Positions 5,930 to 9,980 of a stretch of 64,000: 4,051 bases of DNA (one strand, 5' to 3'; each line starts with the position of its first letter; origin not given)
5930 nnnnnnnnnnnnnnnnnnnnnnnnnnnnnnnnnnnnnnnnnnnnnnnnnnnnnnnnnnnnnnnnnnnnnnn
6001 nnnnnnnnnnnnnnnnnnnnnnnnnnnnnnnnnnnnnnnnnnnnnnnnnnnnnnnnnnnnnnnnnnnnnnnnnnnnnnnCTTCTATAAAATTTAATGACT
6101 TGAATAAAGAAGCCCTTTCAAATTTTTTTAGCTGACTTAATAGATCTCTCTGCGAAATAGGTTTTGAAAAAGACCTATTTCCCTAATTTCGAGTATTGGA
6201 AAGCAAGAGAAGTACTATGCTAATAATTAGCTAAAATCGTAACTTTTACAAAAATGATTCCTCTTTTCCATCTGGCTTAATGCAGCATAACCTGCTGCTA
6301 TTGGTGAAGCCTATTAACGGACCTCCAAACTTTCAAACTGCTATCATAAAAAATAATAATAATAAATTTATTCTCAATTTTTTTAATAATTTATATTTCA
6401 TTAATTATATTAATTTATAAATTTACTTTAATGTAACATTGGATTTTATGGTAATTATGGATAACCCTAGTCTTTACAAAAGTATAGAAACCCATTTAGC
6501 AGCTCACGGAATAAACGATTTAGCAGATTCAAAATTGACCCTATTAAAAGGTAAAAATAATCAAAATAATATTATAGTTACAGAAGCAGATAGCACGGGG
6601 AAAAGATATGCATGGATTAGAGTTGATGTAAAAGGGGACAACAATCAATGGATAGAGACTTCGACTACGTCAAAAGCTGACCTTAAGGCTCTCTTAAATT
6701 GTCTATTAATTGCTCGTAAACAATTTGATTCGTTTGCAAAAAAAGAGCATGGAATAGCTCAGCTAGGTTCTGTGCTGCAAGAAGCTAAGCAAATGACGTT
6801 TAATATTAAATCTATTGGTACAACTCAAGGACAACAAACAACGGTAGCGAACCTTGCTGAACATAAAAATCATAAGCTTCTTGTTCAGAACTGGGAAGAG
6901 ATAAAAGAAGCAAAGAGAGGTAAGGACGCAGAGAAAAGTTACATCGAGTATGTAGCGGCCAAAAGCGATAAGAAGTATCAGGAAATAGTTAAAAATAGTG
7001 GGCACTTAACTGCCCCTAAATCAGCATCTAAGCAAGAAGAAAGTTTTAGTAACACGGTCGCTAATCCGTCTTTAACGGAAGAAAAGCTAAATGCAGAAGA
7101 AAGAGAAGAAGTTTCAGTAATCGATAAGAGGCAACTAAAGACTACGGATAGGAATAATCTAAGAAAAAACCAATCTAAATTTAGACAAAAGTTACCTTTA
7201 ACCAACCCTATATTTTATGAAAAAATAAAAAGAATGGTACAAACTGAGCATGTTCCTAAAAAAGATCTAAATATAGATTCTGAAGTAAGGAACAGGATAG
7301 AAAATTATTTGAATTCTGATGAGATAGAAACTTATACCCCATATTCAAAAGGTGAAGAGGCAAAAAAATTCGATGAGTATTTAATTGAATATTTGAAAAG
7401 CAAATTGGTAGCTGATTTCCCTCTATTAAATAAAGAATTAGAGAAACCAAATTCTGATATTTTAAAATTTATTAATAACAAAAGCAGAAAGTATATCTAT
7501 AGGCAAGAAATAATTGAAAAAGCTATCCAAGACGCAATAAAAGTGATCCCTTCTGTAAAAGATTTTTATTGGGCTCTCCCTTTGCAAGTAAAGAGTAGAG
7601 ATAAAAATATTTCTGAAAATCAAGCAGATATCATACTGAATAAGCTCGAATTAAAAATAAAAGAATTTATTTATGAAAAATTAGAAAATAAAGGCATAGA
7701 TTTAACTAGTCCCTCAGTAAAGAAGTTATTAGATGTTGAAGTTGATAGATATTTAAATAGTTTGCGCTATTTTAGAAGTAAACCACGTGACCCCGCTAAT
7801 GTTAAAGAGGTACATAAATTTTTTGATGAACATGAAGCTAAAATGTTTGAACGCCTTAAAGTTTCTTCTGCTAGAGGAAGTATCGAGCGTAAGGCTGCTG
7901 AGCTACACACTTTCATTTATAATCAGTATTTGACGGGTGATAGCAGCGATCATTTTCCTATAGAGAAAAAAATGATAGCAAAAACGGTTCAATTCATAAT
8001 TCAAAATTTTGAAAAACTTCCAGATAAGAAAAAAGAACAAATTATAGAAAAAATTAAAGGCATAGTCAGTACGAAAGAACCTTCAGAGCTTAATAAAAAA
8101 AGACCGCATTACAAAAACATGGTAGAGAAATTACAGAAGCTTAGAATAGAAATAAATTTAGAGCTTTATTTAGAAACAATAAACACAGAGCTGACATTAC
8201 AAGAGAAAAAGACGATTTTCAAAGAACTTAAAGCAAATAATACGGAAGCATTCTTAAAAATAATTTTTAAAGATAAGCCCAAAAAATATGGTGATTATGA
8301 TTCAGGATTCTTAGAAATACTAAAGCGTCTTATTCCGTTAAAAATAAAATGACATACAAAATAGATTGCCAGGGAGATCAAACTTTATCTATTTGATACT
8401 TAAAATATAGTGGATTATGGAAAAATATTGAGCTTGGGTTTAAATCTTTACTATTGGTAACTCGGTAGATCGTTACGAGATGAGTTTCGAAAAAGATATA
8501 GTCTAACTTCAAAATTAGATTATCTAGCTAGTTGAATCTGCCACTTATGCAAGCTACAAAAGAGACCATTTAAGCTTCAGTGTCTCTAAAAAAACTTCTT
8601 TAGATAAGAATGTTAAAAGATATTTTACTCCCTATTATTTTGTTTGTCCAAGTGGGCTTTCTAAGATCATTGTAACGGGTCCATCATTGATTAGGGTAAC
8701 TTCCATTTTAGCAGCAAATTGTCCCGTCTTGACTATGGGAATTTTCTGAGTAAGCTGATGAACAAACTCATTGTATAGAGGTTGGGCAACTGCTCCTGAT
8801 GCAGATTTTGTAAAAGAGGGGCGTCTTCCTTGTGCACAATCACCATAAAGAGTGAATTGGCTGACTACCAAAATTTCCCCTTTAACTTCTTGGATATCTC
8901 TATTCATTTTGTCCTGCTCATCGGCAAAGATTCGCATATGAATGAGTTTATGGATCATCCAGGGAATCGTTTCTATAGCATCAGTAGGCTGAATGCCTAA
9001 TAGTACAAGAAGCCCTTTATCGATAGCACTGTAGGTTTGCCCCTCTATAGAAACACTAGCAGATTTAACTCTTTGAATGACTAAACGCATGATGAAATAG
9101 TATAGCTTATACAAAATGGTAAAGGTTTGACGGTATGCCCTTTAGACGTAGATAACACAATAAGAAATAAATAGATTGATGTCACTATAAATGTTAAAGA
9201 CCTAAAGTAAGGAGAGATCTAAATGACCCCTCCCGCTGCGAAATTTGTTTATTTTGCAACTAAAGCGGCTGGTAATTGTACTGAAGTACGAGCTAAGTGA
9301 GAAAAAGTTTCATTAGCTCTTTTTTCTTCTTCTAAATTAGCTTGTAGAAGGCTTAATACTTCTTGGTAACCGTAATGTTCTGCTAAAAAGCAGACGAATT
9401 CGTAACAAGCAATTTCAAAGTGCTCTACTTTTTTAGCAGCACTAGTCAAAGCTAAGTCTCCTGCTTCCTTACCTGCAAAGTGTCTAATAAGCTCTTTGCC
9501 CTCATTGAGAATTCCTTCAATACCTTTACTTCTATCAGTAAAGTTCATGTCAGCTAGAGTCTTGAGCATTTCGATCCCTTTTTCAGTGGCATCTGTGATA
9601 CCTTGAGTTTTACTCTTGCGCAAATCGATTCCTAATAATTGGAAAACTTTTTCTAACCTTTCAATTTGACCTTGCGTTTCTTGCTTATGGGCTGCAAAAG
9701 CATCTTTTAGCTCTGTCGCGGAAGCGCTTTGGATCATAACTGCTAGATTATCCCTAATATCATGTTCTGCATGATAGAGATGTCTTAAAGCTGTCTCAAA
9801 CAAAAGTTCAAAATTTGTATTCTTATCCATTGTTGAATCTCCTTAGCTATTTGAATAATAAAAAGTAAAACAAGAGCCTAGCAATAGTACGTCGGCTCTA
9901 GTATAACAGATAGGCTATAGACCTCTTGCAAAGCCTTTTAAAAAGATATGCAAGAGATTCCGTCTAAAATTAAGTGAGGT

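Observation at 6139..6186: Dispersed, partly palindromic intergenic repeat family with core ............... (at least 12 copies in 64 kb)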

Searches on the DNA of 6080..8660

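Call 65: search_rna_families(source=window, start=6080, end=8660, threshold=evalue, max_evalue=1)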
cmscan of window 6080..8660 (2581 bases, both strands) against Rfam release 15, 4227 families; matches with E-value up to 1: 2.
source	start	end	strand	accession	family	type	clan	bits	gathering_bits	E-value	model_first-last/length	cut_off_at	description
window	6196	6272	-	RF00329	snoZ162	Gene; snRNA; snoRNA; CD-box;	-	22.3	45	0.42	1-88/88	no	Small nucleolar RNA Z162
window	7551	7621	+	RF00087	SNORD26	Gene; snRNA; snoRNA; CD-box;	CL00050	20.3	44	0.49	1-76/76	no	Small nucleolar RNA SNORD26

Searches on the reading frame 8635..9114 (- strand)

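Call 9: search_protein_families(library=pfam, proteins=[window:8635-9114:-])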
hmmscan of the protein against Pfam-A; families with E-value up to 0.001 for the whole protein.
window:8635-9114:- (159 aa): 1 family
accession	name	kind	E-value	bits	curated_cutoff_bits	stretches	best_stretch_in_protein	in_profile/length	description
PF02580.21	Tyr_Deacylase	-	4.5e-57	192.9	25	1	10-152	1-144/144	D-Tyr-tRNA(Tyr) deacylase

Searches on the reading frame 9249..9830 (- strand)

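Call 9: search_protein_families(library=pfam, proteins=[window:9249-9830:-])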
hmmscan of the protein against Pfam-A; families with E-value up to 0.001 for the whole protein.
window:9249-9830:- (193 aa): 1 family
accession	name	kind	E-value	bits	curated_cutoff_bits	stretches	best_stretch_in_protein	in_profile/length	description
PF05974.18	DUF892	-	2.7e-37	128.7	23.7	2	82-185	47-155/159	Domain of unknown function (DUF892)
